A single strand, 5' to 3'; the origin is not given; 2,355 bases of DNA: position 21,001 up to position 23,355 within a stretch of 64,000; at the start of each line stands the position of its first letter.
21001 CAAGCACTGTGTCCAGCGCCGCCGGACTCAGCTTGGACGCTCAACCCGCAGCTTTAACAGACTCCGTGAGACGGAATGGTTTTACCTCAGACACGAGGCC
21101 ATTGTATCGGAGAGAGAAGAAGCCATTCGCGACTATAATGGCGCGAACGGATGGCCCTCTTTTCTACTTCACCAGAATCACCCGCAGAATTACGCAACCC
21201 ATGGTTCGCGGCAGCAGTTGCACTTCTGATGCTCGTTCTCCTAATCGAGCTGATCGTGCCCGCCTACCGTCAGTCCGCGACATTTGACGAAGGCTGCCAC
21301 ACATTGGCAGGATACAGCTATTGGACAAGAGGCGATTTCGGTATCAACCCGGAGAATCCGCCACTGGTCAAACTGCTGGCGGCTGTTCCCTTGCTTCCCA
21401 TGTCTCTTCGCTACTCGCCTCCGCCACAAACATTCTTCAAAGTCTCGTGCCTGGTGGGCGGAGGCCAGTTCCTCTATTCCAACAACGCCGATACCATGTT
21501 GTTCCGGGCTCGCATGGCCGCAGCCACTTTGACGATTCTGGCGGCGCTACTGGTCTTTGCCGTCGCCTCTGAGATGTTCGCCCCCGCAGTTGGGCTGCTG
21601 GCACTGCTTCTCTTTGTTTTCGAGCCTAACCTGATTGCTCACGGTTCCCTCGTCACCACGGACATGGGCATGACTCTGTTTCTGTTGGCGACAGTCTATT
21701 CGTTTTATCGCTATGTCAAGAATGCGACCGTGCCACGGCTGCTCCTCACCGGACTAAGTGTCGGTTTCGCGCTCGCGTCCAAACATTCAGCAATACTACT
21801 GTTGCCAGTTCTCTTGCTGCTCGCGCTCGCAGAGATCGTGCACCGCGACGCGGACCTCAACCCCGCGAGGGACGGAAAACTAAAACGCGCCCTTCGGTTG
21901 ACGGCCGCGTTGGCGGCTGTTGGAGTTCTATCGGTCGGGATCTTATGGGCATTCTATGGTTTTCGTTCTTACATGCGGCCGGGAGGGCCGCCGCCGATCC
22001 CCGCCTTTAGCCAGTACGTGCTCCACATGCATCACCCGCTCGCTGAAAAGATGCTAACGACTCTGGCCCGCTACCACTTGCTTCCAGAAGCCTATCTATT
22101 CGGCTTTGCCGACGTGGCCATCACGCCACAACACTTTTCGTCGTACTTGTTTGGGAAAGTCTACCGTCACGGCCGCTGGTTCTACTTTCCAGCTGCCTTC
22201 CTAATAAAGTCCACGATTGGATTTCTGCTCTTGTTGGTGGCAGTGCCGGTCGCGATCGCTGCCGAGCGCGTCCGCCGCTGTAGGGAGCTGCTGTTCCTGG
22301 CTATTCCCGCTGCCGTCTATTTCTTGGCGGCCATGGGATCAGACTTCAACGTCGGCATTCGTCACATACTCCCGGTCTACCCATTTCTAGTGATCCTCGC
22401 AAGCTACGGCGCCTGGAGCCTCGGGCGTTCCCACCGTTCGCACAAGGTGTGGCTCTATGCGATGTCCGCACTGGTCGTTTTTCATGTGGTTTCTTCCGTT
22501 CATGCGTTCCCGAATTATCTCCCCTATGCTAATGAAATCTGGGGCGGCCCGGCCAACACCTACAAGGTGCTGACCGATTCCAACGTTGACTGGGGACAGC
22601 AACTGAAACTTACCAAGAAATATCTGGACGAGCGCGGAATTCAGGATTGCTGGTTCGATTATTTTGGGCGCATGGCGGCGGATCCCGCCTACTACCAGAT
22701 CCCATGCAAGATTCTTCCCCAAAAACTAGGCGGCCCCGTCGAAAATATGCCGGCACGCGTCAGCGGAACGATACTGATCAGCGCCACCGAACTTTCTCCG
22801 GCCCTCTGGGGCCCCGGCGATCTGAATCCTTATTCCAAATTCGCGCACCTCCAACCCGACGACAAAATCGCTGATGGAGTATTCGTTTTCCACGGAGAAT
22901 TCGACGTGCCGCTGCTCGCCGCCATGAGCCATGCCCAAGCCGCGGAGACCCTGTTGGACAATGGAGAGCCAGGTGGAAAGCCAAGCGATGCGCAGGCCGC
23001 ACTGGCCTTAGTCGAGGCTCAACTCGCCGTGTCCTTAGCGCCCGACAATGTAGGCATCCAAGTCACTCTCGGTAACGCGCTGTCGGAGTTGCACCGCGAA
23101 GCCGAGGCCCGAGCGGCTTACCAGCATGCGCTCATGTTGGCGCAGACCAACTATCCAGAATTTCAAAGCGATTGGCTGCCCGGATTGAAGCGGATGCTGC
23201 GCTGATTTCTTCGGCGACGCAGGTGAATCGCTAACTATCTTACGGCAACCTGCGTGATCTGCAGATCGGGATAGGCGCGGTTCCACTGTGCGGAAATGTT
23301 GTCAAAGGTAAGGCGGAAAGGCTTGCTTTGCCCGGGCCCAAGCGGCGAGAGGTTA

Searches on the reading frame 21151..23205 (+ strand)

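Call 14: search_protein_families(library=pfam, proteins=[window:21151-23205:+], max_evalue=0.001)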
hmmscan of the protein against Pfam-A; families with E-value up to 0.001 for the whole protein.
window:21151-23205:+ (684 aa): 2 families
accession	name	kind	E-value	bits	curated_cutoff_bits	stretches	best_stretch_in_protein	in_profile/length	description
PF02366.24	PMT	-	5e-14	52.9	22.7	1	26-237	4-208/245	Dolichyl-phosphate-mannose-protein mannosyltransferase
PF13231.12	PMT_2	-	1.9e-11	44.9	26.1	1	118-228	22-132/160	Dolichyl-phosphate-mannose-protein mannosyltransferase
